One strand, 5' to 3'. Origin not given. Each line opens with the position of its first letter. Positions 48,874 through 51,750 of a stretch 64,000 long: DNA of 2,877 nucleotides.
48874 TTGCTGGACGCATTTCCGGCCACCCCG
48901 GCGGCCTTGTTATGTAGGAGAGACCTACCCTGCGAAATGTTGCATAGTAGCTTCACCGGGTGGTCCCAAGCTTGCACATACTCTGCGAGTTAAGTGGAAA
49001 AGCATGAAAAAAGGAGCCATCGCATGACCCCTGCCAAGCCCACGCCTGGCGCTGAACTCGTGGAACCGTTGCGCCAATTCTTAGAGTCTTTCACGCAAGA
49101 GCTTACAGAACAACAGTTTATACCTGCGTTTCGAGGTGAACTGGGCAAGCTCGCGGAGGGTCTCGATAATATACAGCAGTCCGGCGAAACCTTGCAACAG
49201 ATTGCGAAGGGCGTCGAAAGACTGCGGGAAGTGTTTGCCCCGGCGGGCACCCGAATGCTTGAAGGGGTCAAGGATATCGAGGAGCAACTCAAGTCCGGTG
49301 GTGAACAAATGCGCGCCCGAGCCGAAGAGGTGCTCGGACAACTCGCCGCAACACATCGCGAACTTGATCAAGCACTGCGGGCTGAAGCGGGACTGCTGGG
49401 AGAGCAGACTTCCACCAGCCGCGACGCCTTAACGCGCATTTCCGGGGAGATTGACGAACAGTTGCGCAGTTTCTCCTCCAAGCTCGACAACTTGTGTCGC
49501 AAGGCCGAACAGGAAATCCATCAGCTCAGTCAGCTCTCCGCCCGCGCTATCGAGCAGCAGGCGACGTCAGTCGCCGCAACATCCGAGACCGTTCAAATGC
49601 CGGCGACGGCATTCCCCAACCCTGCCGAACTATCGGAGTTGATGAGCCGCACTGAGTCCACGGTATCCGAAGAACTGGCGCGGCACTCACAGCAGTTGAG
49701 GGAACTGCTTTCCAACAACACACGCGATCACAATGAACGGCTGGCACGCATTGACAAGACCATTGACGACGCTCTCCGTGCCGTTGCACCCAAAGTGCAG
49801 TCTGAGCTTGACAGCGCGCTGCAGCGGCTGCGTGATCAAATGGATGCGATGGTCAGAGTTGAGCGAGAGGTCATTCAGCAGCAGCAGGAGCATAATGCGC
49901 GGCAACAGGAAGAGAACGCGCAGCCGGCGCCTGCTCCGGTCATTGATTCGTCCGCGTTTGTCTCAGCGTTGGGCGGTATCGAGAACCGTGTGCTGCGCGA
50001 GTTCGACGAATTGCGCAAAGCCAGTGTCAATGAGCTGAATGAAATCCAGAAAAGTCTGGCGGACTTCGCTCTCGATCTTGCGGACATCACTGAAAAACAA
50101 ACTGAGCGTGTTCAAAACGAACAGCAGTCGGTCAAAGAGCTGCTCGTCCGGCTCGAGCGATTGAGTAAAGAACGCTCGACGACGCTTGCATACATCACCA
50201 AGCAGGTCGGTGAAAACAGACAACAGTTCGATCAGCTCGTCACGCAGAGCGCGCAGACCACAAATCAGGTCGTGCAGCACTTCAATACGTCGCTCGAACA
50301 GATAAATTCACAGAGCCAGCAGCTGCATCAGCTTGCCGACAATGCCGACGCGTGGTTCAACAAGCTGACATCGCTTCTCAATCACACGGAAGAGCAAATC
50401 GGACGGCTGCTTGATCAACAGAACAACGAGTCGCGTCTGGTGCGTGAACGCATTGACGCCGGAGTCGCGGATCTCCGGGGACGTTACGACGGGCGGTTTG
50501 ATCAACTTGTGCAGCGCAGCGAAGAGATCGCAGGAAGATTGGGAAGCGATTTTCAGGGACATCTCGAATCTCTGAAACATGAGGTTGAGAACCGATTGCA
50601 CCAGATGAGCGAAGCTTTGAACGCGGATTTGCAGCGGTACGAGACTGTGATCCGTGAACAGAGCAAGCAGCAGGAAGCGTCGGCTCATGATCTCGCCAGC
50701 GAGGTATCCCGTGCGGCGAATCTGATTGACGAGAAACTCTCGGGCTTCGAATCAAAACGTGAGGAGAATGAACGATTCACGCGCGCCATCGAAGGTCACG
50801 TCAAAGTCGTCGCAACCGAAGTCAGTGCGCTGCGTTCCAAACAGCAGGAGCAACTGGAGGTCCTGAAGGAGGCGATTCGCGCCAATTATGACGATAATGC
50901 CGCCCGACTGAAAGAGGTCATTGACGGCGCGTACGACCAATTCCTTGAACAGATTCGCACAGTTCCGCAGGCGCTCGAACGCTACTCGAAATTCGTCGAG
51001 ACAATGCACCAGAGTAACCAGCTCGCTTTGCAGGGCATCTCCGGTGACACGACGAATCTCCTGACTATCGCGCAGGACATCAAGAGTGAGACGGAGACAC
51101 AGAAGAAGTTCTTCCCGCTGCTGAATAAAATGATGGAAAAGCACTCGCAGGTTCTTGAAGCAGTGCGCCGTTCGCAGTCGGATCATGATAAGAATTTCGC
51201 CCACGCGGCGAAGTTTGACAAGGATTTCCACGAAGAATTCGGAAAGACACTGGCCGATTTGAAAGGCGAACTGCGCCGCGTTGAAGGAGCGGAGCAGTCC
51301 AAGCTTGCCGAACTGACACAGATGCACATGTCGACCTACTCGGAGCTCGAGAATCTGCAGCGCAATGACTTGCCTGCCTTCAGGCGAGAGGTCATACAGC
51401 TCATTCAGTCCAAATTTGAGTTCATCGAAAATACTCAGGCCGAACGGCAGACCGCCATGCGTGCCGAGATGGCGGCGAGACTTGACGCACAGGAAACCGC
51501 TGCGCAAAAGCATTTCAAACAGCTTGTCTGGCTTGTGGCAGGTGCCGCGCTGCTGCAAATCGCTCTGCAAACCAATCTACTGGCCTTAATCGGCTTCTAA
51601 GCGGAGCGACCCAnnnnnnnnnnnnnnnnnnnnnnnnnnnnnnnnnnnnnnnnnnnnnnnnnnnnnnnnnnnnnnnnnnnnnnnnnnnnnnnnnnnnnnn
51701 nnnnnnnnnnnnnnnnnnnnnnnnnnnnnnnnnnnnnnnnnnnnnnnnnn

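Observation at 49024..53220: Orphan two-gene operon: 858-aa tail-anchored coiled-coil protein plus a 517-aa dynamin-like protein with degenerate GTPase motifs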

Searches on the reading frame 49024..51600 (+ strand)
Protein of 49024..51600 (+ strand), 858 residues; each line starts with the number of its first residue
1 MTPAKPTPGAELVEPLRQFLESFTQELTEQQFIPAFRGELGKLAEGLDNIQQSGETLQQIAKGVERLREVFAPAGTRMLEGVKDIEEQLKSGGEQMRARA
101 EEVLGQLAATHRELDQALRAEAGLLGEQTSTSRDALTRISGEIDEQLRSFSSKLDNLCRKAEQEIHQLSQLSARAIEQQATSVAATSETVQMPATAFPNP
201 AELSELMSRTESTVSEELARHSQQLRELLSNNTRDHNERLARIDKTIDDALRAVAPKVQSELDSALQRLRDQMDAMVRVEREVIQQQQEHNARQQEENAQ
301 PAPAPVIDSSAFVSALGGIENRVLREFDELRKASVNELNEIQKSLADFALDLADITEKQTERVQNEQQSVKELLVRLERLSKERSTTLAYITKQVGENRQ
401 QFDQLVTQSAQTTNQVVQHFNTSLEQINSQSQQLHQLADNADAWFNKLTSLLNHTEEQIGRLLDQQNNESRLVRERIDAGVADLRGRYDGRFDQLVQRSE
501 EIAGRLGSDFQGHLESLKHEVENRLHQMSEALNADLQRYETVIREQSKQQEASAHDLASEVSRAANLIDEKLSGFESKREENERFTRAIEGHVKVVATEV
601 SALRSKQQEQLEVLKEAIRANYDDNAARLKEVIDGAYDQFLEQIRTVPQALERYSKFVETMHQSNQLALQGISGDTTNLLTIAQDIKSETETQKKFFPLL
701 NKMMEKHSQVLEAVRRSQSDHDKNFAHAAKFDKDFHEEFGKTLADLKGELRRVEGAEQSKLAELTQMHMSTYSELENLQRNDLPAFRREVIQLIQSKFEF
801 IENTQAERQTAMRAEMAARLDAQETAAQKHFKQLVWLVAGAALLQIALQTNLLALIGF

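Call 8: search_protein_families(library=pfam, proteins=[window:49024-51600:+], max_evalue=1)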
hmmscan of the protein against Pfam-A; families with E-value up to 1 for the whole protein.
window:49024-51600:+ (858 aa): 12 families
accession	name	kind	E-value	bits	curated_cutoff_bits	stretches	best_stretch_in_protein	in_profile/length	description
PF01442.23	Apolipoprotein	-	9.6e-07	29.1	90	3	13-130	68-175/190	Apolipoprotein A1/A4/E domain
PF04513.17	Baculo_PEP_C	-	0.0013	19.2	38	1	494-562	35-102/140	Baculovirus polyhedron envelope protein, PEP, C terminus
PF24430.1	DUF7553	-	0.0034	18.3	27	1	203-270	13-80/85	Family of unknown function (DUF7553)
PF05478.16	Prominin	-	0.0036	15.9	34.3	1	432-665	169-399/799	Prominin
PF08702.15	Fib_alpha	-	0.0042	17.7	29.9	2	201-290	20-104/143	Fibrinogen alpha/beta chain family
PF10157.14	BORCS6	-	0.0043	17.6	35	1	142-192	11-61/101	BLOC-1-related complex sub-unit 6 C-terminal helix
PF08074.17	CHDCT2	-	0.02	15.4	27.7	1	76-152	62-141/146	CHDCT2 (NUC038) domain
PF04378.19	RsmJ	-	0.033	14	27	1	641-710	36-105/245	Ribosomal RNA large subunit methyltransferase D, RlmJ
PF19826.4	DUF6307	-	0.074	13.9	25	1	540-572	10-42/43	Family of unknown function (DUF6307)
PF13560.12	HTH_31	-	0.074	13.8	27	1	740-780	3-39/64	Helix-turn-helix domain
PF14942.11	Muted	-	0.22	12.2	26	1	50-131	60-141/146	Organelle biogenesis, Muted-like protein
PF09769.14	ApoO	-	0.87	9.9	31.4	0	120-170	11-61/131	Apolipoprotein O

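Call 9: search_protein_families(library=ncbifam, proteins=[window:49024-51600:+], max_evalue=1)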
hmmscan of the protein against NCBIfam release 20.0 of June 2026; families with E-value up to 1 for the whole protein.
window:49024-51600:+ (858 aa): 7 families
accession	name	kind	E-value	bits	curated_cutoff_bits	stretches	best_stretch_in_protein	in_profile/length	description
NF033914.0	antiphage_ZorA_1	subfamily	1.1e-05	24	190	2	363-626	299-559/619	anti-phage ZorAB system protein ZorA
NF047516.1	LA_3659_fam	equivalog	8e-05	22.3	36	2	146-270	100-221/221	LA_3659 family protein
NF047514.1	SpiroCoCo_N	equivalog_domain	8e-05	22.3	75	2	146-270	100-221/221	SpiroCoCo family coiled-coil protein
TIGR00996.1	Mtu_fam_mce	paralog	0.005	16.1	140.5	1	326-470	131-268/291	MCE family protein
TIGR02168.1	SMC_prok_B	equivalog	0.012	13.4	567.35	2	334-620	230-512/1181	chromosome segregation protein SMC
TIGR02169.1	SMC_prok_A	equivalog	0.084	10.5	729.4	2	45-296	238-485/1165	chromosome segregation protein SMC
NF058640.1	PlzR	equivalog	0.15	12.2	80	1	87-138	32-84/87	PlzR type 4 pili assembly inhibitor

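Call 10: search_protein_families(library=padloc, proteins=[window:49024-51600:+], max_evalue=1)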
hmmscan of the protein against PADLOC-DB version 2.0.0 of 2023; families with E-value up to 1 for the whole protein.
window:49024-51600:+ (858 aa): 12 families
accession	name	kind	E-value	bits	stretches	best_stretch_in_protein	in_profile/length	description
PDLC00648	ZorA3|ZorA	-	1.2e-09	35.5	2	55-451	212-613/692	MotA/ExbB/TolQ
PDLC00650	ZorA3|ZorA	-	7.3e-08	29.4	2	47-472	395-815/1063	MotA/ExbB/TolQ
PDLC00637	ZorA2|ZorA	-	4.6e-06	23.7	4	12-275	182-393/420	MotA/ExbB/TolQ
PDLC00640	ZorA2|ZorA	-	1.6e-05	21.8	3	364-621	302-550/590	MotA/ExbB/TolQ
PDLC00601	ZorA1|ZorA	-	5.1e-05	20.1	2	416-705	327-619/699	MotA/ExbB/TolQ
PDLC00647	ZorA3|ZorA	-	0.00024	17.7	3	55-443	299-686/780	MotA/ExbB/TolQ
PDLC00598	ZorA1|ZorA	-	0.0005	16.6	2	14-194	309-475/663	MotA/ExbB/TolQ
PDLC00519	JetC1|JetC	-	0.023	10.9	2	576-796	276-463/1097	DUF3584 domain; MukB-like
PDLC00605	ZorA1|ZorA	-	0.047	10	2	18-226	332-528/700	MotA/ExbB/TolQ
PDLC00581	JetC3|JetC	-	0.14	7.9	2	513-665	477-632/1473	DUF3584 domain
PDLC00553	JetC2|JetC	-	0.19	7.5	2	161-496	750-1067/1361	DUF3584 domain; MukB-like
PDLC00638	ZorA2|ZorA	-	0.91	6.2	2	57-287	321-539/545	MotA/ExbB/TolQ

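Call 14: find_homologous_proteins(query=window:49024-51600:+)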
Query window:49024-51600:+ (858 aa): 47 proteins with E <= 0.001 among 8000 candidates.
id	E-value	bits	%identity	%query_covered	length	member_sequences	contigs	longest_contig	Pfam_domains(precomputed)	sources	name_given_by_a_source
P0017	0.0e+0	1792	100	100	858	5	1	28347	PF01442.24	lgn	-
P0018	0.0e+0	1505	83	100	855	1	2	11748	PF01442.24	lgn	-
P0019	0.0e+0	1344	74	100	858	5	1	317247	PF01442.24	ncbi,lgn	-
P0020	0.0e+0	1175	66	100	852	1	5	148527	PF01442.24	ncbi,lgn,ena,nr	ncbi:MAG: hypothetical protein KDB65_01965 [Calditrichaeota bacterium]|nr:hypothetical protein [Cald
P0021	0.0e+0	1173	66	100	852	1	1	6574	PF01442.24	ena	-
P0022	0.0e+0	1173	66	100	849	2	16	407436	PF01442.24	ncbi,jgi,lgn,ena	-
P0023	0.0e+0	1166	66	100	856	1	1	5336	PF01442.24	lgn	-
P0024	0.0e+0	1150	65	100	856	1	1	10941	PF01442.24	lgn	-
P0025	0.0e+0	1150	65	100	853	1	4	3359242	PF01442.24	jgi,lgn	jgi:DNA repair exonuclease SbcCD ATPase subunit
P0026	0.0e+0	1102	63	100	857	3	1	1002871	PF01442.24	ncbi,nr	ncbi:MAG: hypothetical protein IPG71_01300 [bacterium]|nr:hypothetical protein [bacterium]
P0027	0.0e+0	1082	64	100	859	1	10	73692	PF01442.24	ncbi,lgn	-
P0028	0.0e+0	1081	63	100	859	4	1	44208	PF01442.24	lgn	-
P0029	0.0e+0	1075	61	100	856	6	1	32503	PF01442.24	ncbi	-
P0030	0.0e+0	1067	62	100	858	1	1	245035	PF01442.24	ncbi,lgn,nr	ncbi:MAG: hypothetical protein H6508_08815 [Calditrichaeota bacterium]|nr:hypothetical protein [Cald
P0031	0.0e+0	1029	59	100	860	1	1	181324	PF01442.24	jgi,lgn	-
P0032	7.6e-274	929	55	100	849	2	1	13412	PF01442.24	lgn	-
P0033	1.6e-273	928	56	100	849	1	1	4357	PF01442.24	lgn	-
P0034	2.2e-271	921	55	100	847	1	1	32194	PF01442.24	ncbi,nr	ncbi:hypothetical protein IT157_04365 [bacterium]|nr:hypothetical protein [bacterium]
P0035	1.4e-188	647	42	100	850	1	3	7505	PF07464.17,PF01442.24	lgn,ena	-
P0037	6.0e-150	519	39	96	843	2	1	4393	PF01442.24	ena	-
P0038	5.9e-149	516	38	96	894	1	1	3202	PF01442.24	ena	-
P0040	4.0e-144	500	37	98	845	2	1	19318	PF01442.24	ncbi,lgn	ncbi:MAG: hypothetical protein ACOZB3_04575 [Calditrichota bacterium]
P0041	2.3e-143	497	37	96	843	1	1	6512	PF01442.24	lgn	-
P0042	2.8e-142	494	37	96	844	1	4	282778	PF01442.24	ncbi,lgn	-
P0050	2.0e-138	481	37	98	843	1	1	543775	-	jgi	jgi:translation initiation factor 2B subunit (eIF-2B alpha/beta/delta family)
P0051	3.7e-137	477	35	97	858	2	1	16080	PF04513.18,PF07464.17,PF01442.24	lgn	-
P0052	1.0e-136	475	36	96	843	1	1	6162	PF04513.18,PF01442.24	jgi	-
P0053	3.2e-136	474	36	99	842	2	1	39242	PF04513.18,PF01442.24,PF04108.18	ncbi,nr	ncbi:hypothetical protein EHM69_02985 [candidate division KSB1 bacterium]|nr:MAG: hypothetical prote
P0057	4.2e-134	467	35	100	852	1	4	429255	PF04513.18,PF01442.24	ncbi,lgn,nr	ncbi:hypothetical protein HZB60_09970 [candidate division KSB1 bacterium]|nr:hypothetical protein [c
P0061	8.1e-121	423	33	100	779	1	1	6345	PF01442.24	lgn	-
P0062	1.9e-60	223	27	98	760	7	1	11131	PF01442.24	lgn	-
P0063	2.6e-60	223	26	98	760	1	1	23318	-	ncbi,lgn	-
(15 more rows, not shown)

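Call 16: find_encoding_contigs(protein=P0057, flank=8000, max_places=2)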
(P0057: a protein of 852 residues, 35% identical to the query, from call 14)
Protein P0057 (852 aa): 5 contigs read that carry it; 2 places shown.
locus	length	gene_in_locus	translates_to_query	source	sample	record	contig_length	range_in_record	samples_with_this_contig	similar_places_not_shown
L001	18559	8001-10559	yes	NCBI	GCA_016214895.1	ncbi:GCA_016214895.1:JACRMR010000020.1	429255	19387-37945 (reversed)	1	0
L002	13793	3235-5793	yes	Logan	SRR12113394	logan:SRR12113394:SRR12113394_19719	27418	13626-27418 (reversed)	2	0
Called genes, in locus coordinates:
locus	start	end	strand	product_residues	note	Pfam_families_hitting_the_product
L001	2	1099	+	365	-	PF01738:DLH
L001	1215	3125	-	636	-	PF00930:DPPIV_N (faint), PF25174:Beta-prop_THOC3 (weak), PF26549:Tricorn_N, PF26550:Tricorn_2nd (faint), PF02897:Peptidase_S9_N, PF05448:AXE1 (faint), PF20434:BD-FAE, PF00326:Peptidase_S9, +1 more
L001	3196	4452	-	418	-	PF12704:MacB_PCD, PF02687:FtsX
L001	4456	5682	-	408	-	PF12704:MacB_PCD, PF02687:FtsX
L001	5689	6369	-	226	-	PF00005:ABC_tran, PF13304:AAA_21 (faint)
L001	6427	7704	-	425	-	PF25919:BSH_CusB (faint), PF25917:BSH_RND, PF25973:BSH_CzcB (weak), PF26002:Beta-barrel_AprE (faint), PF25990:Beta-barrel_YknX, PF25989:YknX_C (weak)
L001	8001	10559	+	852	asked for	PF04513:Baculo_PEP_C (faint), PF01442:Apolipoprotein (weak)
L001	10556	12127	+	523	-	-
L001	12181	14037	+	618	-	PF07244:POTRA (faint), PF01103:Omp85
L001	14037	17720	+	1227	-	PF05359:DUF748 (faint), PF27051:TamB_N (faint), PF04357:TamB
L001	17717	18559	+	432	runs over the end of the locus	PF01103:Omp85 (weak)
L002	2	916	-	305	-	?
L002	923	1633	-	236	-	PF00005:ABC_tran, PF13304:AAA_21 (faint)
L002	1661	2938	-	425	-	PF25919:BSH_CusB (faint), PF25917:BSH_RND, PF25973:BSH_CzcB (weak), PF26002:Beta-barrel_AprE (faint), PF25990:Beta-barrel_YknX, PF25989:YknX_C (weak)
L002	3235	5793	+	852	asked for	PF04513:Baculo_PEP_C (faint), PF01442:Apolipoprotein (weak)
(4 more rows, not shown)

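Call 17: find_encoding_contigs(protein=P0063, flank=8000, max_places=2)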
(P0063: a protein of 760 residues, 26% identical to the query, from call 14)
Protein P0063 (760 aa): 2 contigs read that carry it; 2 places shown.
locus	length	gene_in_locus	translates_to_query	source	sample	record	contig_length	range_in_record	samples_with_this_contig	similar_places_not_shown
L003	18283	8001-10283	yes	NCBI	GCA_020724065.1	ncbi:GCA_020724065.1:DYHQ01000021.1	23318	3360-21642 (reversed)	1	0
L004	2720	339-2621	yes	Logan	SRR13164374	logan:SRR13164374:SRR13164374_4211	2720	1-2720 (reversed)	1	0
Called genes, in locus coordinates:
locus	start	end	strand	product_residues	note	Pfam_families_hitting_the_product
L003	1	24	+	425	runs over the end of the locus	-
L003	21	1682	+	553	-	-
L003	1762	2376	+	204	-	-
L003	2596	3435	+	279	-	PF25917:BSH_RND (weak), PF25973:BSH_CzcB, PF25954:Beta-barrel_RND_2 (weak)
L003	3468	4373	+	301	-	PF00005:ABC_tran, PF13304:AAA_21 (weak)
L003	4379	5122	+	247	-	PF00005:ABC_tran, PF13304:AAA_21 (faint)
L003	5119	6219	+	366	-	PF12679:ABC2_membrane_2, PF12698:ABC2_membrane_3, PF01061:ABC2_membrane, PF12730:ABC2_membrane_4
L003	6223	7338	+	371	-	PF12679:ABC2_membrane_2, PF12698:ABC2_membrane_3, PF01061:ABC2_membrane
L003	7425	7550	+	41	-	-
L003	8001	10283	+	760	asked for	-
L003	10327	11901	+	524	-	-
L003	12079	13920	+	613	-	PF07244:POTRA (faint), PF01103:Omp85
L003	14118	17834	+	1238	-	PF05359:DUF748, PF27051:TamB_N (faint), PF04357:TamB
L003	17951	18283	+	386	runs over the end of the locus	PF01103:Omp85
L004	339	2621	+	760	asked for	-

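Call 18: find_encoding_contigs(protein=P0050, flank=8000, max_places=2)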
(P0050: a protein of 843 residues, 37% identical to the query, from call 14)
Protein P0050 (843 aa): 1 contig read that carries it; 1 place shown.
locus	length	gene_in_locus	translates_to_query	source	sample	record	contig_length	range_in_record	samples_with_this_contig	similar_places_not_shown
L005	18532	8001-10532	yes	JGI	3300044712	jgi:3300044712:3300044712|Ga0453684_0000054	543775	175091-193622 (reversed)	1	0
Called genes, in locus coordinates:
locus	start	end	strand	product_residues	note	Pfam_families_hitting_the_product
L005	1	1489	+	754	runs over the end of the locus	PF00330:Aconitase, PF00694:Aconitase_C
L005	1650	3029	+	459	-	PF00144:Beta-lactamase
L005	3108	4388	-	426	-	PF12704:MacB_PCD, PF02687:FtsX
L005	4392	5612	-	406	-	PF12704:MacB_PCD, PF02687:FtsX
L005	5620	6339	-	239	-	PF00005:ABC_tran, PF13304:AAA_21 (faint)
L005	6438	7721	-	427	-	PF25917:BSH_RND, PF25973:BSH_CzcB (weak), PF25984:BSH_YknX (weak), PF25954:Beta-barrel_RND_2 (faint), PF25990:Beta-barrel_YknX, PF25989:YknX_C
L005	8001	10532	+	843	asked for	-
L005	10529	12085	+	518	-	-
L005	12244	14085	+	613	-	PF07244:POTRA (faint), PF01103:Omp85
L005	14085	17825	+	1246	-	PF05359:DUF748, PF13116:YhdP, PF27051:TamB_N (faint), PF04357:TamB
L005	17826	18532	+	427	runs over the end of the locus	PF01103:Omp85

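Call 31: search_solved_structures(query=A3, max_evalue=1)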
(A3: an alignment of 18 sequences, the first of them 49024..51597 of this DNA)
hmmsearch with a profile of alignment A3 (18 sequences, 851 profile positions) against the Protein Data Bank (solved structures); distinct sequences matched with E-value up to 1: 34.
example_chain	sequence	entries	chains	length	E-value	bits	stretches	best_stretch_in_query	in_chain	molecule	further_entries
9hx4_F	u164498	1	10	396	2.2e-09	39.4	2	232-441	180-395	Apolipoprotein A-IV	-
3s84_A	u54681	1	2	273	1e-07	33.9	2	451-589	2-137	Apolipoprotein A-IV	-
9ugr_A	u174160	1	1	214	8.6e-07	30.8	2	309-402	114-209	Syn-F4-Link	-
6clz_B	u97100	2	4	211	5e-06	28.3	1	448-543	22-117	Apolipoprotein A-I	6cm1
1av1_A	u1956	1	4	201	8.8e-05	24.2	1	467-542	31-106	APOLIPOPROTEIN A-I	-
4v6m_A0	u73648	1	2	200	9e-05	24.1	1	467-542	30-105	Apolipoprotein A-I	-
7kjr_C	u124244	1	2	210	0.00012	23.8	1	467-542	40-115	Apolipoprotein A-I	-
2n5e_A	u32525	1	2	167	0.00012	23.8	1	467-536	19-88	Apolipoprotein A-I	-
8eqs_C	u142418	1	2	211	0.00012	23.7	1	467-542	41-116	Apolipoprotein A-I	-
6pts_A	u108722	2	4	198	0.00013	23.7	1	467-543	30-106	Apolipoprotein A-I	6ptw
2msc_A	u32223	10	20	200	0.00013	23.6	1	467-543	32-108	Apolipoprotein A-I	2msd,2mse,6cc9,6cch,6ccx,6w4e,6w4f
3k2s_A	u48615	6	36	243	0.00016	23.3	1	467-543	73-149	Apolipoprotein A-I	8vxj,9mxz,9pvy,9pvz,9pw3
4tql_A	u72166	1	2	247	0.00065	21.3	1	332-561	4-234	Three helix bundle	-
9l9p_S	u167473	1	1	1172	0.0011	20.5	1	392-569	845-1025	Putative tail fiber protein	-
6kos_A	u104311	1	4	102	0.0019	19.8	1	312-402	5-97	SUWA (Super WA20)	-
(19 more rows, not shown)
